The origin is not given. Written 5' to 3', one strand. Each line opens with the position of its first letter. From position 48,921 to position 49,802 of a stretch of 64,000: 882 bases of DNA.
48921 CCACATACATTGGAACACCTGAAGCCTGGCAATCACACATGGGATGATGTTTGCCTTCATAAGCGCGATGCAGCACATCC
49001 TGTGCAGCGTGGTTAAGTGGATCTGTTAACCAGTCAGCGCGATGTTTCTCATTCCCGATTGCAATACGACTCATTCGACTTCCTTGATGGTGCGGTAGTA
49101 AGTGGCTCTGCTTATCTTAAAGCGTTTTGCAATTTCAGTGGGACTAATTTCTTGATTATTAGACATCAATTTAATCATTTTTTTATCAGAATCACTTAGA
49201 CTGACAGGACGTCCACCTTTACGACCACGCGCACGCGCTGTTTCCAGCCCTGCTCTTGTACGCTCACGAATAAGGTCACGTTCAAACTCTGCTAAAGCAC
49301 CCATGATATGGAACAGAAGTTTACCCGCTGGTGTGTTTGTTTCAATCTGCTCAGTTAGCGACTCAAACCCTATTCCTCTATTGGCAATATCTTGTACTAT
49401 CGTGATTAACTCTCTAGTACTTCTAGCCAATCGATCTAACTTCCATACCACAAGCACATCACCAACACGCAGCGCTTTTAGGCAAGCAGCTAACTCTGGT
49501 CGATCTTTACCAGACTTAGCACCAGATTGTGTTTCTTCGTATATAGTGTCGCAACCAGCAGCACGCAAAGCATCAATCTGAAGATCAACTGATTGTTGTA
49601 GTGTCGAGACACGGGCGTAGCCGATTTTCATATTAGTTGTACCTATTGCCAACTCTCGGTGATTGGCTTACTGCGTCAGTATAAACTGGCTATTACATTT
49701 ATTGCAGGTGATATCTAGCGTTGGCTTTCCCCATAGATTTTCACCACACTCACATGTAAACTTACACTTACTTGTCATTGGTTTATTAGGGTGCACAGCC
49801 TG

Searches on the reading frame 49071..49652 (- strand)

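Call 10: search_protein_families(library=pfam, proteins=[window:49071-49652:-], max_evalue=0.001)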
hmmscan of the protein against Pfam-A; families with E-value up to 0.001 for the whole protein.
window:49071-49652:- (193 aa): 6 families
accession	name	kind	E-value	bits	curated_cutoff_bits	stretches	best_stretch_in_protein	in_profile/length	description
PF00239.26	Resolvase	-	1.2e-47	162.1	23.3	1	10-144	2-144/145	Resolvase, N terminal domain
PF08279.18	HTH_11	-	6.9e-06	26.3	25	1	158-191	4-38/55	HTH domain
PF02796.21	HTH_7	-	3.5e-05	24.3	23.8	1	147-187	1-40/45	Helix-turn-helix domain of resolvase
PF13412.12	HTH_24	-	3.9e-05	23.6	21.9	1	152-191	1-40/48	Winged helix-turn-helix DNA-binding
PF13384.12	HTH_23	-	7.3e-05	22.9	24.6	1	160-191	11-40/50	Homeodomain-like domain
PF13565.12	HTH_32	-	0.00024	22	33.7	0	131-188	8-72/73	Homeodomain-like domain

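Call 22: search_protein_families(library=ncbifam, proteins=[window:49071-49652:-], max_evalue=0.001)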
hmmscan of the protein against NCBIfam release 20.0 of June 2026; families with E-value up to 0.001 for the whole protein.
window:49071-49652:- (193 aa): 7 families
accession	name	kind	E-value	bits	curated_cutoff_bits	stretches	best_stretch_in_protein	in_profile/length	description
NF041201.1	recomb_XisF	equivalog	1.8e-28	99.7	375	1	9-176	1-182/465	fdxN element excision recombinase XisF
NF009949.0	PRK13413.1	equivalog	1.1e-19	70.9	272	1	8-191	1-195/203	master DNA invertase Mpi family serine-type recombinase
NF047343.1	SCCmet_CcrB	equivalog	8.7e-19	67.5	900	1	12-168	12-181/542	cassette chromosome recombinase CcrB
NF047347.1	SCCmet_CcrC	equivalog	3.3e-12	45.7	900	1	38-137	46-147/558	cassette chromosome recombinase CcrC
NF033518.0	transpos_IS607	equivalog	5.1e-05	22.9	110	1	9-88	56-143/187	IS607 family transposase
NF047344.1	SCCmet_CcrA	equivalog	0.00016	21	700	1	9-143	4-146/442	cassette chromosome recombinase CcrA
NF033545.0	transpos_IS630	equivalog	0.00086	18.8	100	0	160-191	5-35/299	IS630 family transposase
